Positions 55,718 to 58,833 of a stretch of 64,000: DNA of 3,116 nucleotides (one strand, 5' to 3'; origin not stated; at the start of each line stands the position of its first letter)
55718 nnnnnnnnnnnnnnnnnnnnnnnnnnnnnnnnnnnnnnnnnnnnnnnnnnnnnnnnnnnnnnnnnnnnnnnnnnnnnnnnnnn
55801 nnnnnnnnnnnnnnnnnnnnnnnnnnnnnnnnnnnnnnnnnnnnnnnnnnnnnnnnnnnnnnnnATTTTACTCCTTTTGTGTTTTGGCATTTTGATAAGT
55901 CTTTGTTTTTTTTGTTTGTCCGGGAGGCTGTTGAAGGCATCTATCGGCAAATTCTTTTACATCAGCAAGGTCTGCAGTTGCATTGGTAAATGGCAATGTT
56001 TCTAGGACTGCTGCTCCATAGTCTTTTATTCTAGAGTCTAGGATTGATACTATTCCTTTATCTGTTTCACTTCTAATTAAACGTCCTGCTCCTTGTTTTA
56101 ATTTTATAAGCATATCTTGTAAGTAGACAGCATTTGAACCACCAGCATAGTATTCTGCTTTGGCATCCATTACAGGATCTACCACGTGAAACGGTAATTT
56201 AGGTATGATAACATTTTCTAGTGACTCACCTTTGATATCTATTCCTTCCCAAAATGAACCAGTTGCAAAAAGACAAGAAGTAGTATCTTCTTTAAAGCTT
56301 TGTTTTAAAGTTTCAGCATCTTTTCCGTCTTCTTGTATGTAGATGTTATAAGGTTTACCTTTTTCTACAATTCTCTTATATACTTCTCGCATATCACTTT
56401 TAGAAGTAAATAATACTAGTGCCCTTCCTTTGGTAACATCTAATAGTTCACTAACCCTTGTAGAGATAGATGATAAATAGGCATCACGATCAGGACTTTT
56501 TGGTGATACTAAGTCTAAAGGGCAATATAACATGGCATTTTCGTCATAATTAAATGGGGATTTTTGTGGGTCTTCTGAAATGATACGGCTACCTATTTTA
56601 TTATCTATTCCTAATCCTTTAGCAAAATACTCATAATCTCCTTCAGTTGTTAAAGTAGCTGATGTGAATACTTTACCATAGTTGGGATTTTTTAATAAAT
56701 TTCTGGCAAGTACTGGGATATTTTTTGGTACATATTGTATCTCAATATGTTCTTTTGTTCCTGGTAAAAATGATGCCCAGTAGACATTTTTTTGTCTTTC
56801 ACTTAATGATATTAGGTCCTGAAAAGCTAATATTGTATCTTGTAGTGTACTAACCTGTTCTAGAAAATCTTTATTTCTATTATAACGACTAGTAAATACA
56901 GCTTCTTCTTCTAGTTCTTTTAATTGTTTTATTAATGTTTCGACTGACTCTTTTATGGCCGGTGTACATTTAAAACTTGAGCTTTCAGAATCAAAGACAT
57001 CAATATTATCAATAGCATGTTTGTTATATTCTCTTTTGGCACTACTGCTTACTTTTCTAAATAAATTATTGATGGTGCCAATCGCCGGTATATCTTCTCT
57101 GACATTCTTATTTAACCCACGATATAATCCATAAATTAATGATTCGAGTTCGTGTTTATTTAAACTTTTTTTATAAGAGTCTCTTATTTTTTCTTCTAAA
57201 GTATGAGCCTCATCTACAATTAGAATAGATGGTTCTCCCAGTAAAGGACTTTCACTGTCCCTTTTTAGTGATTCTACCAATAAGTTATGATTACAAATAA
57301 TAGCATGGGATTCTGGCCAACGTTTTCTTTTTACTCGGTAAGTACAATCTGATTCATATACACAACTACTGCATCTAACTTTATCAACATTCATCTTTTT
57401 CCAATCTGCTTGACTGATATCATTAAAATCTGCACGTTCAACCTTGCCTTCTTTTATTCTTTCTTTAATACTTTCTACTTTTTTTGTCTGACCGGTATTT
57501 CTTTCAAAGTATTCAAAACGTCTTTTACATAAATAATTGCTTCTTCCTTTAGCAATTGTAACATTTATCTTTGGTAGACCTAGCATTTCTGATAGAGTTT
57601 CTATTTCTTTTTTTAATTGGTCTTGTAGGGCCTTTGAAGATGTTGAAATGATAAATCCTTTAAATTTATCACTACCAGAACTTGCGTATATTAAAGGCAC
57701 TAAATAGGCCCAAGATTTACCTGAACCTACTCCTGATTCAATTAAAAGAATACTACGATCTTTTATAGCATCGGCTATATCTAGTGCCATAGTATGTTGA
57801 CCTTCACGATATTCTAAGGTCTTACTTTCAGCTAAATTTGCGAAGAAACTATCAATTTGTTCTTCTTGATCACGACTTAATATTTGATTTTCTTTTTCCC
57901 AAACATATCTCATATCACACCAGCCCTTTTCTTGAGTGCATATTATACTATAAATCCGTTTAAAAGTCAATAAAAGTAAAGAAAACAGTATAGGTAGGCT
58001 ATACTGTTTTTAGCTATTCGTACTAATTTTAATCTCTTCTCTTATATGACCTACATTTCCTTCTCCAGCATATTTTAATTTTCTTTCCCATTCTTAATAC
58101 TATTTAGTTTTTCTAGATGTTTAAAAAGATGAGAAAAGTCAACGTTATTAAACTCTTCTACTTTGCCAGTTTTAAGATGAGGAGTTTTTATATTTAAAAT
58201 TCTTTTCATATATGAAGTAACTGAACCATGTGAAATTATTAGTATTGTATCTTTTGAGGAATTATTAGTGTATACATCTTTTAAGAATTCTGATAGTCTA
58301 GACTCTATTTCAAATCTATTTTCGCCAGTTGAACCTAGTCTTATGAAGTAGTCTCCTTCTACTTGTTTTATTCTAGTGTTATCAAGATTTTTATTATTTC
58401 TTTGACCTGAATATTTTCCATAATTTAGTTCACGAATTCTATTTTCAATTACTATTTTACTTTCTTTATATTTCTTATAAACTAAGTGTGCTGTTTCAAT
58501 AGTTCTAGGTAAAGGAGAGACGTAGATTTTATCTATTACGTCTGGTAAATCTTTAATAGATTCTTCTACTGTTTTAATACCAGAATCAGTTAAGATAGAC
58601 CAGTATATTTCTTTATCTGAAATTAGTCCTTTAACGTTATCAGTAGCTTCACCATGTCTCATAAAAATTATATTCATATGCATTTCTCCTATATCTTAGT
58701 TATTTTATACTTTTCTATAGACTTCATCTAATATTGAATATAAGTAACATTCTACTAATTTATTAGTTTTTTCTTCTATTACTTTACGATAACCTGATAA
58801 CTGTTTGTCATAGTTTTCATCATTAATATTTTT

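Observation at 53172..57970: Tightly coupled three-gene module: DinG/Rad3 Fe-S helicase, HigB-like-domain protein and a 574-aa orphan protein, wedged between addAB and rplU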

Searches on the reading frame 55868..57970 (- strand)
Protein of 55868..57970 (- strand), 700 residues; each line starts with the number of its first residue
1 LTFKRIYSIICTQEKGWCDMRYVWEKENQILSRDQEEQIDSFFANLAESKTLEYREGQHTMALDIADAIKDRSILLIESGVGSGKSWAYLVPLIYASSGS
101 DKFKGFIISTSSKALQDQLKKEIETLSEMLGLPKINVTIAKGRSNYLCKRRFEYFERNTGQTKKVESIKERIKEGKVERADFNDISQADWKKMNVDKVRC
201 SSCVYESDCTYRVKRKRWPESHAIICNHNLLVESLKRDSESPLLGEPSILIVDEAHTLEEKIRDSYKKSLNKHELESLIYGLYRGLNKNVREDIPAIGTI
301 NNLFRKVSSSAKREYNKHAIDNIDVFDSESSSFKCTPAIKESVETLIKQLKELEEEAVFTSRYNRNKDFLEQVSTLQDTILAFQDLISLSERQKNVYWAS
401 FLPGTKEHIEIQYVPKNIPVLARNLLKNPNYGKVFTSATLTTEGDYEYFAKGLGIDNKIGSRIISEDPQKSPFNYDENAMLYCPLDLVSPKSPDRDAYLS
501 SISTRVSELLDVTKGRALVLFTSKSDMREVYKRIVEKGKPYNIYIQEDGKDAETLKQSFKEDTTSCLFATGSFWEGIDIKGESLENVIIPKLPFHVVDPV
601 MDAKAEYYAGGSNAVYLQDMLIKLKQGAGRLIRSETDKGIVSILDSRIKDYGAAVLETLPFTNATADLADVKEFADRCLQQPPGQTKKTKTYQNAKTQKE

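Call 3: search_protein_families(library=pfam, proteins=[window:55868-57970:-], max_evalue=1)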
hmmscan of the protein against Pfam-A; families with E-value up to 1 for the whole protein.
window:55868-57970:- (700 aa): 6 families
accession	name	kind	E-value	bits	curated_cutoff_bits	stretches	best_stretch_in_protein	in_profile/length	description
PF13307.12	Helicase_C_2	-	9.7e-38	130.3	25.3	1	507-658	2-166/170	Helicase C-terminal domain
PF00270.35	DEAD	-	1.8e-12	47.8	26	2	70-132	12-74/167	DEAD/DEAH box helicase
PF06733.21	DEAD_2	-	2.3e-07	31.1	21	1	118-275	8-172/172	DEAD_2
PF04851.21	ResIII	-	2.4e-06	28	22.5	1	52-271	2-148/164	Type III restriction enzyme, res subunit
PF00271.37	Helicase_C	-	0.0095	16.6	23.5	1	508-633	8-108/110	Helicase conserved C-terminal domain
PF20282.3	CTD6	-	0.011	16.6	26.4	1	113-178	10-76/130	C-terminal domain 6 of the ABC-three component (ABC-3C) systems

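Call 4: search_protein_families(library=padloc, proteins=[window:55868-57970:-], max_evalue=1)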
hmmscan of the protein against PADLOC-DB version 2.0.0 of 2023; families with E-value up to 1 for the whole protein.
window:55868-57970:- (700 aa): 10 families
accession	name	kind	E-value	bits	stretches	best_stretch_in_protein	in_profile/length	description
PDLC01439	typeIV_DinG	-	4.5e-109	363.7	1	48-674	10-571/575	CAS-IV-A; associated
PDLC01729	typeIV_DinG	-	2.4e-47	160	1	39-648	5-617/666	Csf4_0_IVA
PDLC01321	typeIV_DinG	-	5.7e-31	106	2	60-280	4-219/559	CAS-IV-A; associated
PDLC01730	typeIV_DinG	-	4.4e-27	92.7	2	196-651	340-778/802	Csf4_1_IVA1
PDLC01007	typeIV_DinG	-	2.1e-24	84.1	3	498-649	494-658/676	CRISPR type AFERR-associated DEAD/DEAH-box helicase Csf4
PDLC01731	typeIV_DinG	-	6.3e-16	56.3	2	493-650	347-493/526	Csf4_2_IVA1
PDLC01732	typeIV_DinG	-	7.5e-12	42.8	2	542-647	483-590/648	Csf4_3_IVE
PDLC02707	PbeA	-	0.00012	18.8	1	516-579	525-589/672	PbeA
PDLC04986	PDC-S28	-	0.00095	15.6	1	574-651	399-473/831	-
PDLC04140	mad8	-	0.02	12.4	1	57-265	12-212/314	mads_8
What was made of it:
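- On Described anti-phage defence systems (PADLOC 2.0): The helicase hits only generic type-IV DinG models (call 4).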

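Call 5: search_protein_families(library=ncbifam, proteins=[window:55868-57970:-], max_evalue=1)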
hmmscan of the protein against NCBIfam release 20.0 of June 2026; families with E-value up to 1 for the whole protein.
window:55868-57970:- (700 aa): 11 families
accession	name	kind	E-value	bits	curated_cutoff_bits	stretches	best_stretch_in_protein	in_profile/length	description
NF053712.1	repair_DEAH_YoaA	equivalog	3.6e-110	369.5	680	1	50-674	15-628/630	DNA repair helicase YoaA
NF005981.0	PRK08074.1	equivalog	1.9e-91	307.4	789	2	341-664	584-913/931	ATP-dependent DNA helicase DinG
NF008729.0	PRK11747.1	equivalog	1.3e-84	285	598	2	184-661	181-696/703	ATP-dependent DNA helicase DinG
TIGR01407.1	dinG_rel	hypoth_equivalog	2.1e-78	264.5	547.7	1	37-662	229-870/889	putative DnaQ family exonuclease/DinG family helicase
TIGR03117.2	cas_csf4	equivalog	1.8e-36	125.7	400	2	237-650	367-781/800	type IV CRISPR-associated DEAD/DEAH-box helicase Csf4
NF005569.0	PRK07246.1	equivalog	4.3e-36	124.5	794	2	342-660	491-798/820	bifunctional DnaQ family exonuclease/ATP-dependent helicase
TIGR00604.1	rad3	subfamily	3e-14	52.6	246.95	2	551-648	571-676/706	DNA repair helicase (rad3)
NF040819.1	helicase_HerA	equivalog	0.00031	19.4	970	1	151-258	310-414/561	DNA double-strand break repair helicase HerA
NF004146.0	PRK05621.1-4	equivalog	0.0069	15.8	342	1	305-427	123-243/296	F0F1 ATP synthase subunit gamma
TIGR03817.1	DECH_helic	hypoth_equivalog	0.046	11.9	874.1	1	63-128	42-106/742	helicase/secretion neighborhood putative DEAH-box helicase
TIGR00437.1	feoB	equivalog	0.52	8.9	315.65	1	115-202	113-198/594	ferrous iron transport protein B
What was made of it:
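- On DinG/XPD Fe-S helicase family: DinG models 307 bits against 789 and 285 bits against 598 (call 5).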

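Call 84: search_solved_structures(query=window:55871-57913:-, max_evalue=1e-10, show_alignments=1)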
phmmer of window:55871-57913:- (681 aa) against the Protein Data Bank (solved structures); distinct sequences matched with E-value up to 1e-10: 7.
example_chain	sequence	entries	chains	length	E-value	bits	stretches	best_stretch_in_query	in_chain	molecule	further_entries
6fwr_A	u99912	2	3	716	1.1e-29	106.6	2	36-250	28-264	ATP-dependent DNA helicase DinG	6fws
8zef_A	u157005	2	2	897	1.8e-28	102.6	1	20-633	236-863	3'-5' exonuclease DinG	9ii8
9kqh_A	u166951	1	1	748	1.3e-12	50.2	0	398-633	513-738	DNA 5'-3' helicase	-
9p55_A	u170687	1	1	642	1.8e-12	49.7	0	478-635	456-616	ATP-dependent DNA helicase XPD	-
4a15_A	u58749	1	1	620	2.6e-12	49.2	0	478-635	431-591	ATP-DEPENDENT DNA HELICASE TA0057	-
5h8w_A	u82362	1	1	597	3.8e-12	48.6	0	478-635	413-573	ATP-dependent DNA helicase Ta0057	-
2vsf_A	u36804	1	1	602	6.7e-12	47.8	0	478-635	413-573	DNA REPAIR HELICASE RAD3 RELATED PROTEIN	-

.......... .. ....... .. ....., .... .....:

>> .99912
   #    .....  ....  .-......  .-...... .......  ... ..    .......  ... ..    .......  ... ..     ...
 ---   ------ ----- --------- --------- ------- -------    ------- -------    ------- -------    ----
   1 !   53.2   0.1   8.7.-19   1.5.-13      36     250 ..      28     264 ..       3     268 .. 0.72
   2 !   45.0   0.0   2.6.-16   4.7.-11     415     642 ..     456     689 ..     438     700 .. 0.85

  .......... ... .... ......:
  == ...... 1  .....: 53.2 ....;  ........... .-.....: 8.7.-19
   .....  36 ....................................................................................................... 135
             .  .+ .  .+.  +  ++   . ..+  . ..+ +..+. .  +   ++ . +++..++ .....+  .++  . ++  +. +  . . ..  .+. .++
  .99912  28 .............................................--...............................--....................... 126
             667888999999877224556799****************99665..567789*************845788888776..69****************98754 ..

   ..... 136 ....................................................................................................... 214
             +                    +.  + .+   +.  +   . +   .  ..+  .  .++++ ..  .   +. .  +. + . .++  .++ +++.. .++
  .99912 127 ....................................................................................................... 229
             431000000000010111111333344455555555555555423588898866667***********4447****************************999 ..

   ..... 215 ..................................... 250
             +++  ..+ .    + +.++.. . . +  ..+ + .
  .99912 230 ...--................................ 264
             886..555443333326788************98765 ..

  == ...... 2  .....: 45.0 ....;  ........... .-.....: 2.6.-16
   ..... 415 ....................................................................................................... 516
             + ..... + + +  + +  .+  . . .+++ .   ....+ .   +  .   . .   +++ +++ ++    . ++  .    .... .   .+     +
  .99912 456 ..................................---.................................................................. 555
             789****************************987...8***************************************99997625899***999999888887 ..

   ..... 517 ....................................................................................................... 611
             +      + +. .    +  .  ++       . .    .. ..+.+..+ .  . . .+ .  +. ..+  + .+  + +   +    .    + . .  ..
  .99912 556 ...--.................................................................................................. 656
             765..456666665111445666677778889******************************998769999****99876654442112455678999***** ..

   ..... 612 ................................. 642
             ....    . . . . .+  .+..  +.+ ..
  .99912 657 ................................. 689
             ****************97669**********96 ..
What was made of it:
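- On DinG/XPD Fe-S helicase family: C129, C181, C184 and C190 (681-aa numbering) align with cysteines of E. coli DinG in the phmmer alignment (call 84).
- Checked: Cys129/181/184/190 (681-aa numbering) align with C-x73-C-x4-C-x5-C of E. coli DinG 6fwr (call 84).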

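Call 87: find_related_loci(query=A7, collection=metagenome_contigs, flank=5000)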
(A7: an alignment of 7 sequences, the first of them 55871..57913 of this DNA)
Query A7 (681 aa) in metagenome_contigs; peptide patterns used: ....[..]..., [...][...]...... (x = any residue, [..] = any of these).
599 stretches matched a pattern (row limit reached: there are more); 15 encode a relative of the query (tblastn E <= 1e-3); 15 distinct loci.
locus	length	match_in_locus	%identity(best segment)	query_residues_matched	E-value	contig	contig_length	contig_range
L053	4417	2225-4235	76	1-678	0e+0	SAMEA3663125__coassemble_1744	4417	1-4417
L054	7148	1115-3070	53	19-674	0e+0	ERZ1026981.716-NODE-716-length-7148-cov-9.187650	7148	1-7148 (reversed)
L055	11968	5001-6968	53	12-662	0e+0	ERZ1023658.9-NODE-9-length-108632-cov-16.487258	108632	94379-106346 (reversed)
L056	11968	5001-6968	51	12-662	0e+0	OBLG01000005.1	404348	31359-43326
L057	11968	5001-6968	51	12-662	0e+0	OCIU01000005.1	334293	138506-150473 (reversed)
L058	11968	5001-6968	51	12-662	0e+0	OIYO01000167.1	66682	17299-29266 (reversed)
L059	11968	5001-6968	51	12-662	0e+0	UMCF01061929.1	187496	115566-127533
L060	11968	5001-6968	51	12-662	0e+0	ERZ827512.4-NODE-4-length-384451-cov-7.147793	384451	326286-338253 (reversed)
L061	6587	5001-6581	49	12-533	1e-162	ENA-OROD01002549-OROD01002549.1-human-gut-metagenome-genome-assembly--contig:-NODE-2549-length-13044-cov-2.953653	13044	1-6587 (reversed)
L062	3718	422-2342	49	21-662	0e+0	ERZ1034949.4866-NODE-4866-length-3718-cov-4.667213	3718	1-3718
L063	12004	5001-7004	39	4-662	4e-153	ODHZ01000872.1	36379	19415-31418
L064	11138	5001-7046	98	1-681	0e+0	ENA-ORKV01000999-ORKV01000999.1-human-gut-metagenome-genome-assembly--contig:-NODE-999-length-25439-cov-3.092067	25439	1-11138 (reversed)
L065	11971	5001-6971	53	1-660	0e+0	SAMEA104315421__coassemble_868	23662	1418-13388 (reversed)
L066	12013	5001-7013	39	1-662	2e-153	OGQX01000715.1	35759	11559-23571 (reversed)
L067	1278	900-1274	53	4-133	8e-40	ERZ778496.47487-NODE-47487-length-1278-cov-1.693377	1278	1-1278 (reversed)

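Call 94: search_protein_families(library=phrogs, proteins=[window:55871-57913:-], max_evalue=0.01)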
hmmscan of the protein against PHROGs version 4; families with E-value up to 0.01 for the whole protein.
window:55871-57913:- (681 aa): 2 families
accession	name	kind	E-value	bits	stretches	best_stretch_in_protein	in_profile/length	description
phrog_2488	-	DNA, RNA and nucleotide metabolism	2.7e-73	248.6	1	19-645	9-575/579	DNA helicase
phrog_16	-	DNA, RNA and nucleotide metabolism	3.5e-07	29.8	1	493-570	490-566/986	DNA helicase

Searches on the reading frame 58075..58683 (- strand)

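Call 3: search_protein_families(library=pfam, proteins=[window:58075-58683:-], max_evalue=1)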
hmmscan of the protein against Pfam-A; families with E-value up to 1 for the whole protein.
window:58075-58683:- (202 aa): 4 families
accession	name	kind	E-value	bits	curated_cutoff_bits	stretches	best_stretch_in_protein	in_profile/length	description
PF00300.27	His_Phos_1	-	1.1e-21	77.8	21.7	1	5-170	1-166/194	Histidine phosphatase superfamily (branch 1)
PF10751.14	DUF2535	-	0.062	14.4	25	1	118-164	26-66/83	Protein of unknown function (DUF2535)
PF21243.3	ECT2_BRCT0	-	0.19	12.2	27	0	158-182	3-27/79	ECT2, BRCT0 domain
PF25083.1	GIPC1_GH1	-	0.24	11.9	28.4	0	8-30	6-28/67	GIPC1-3 GH1 domain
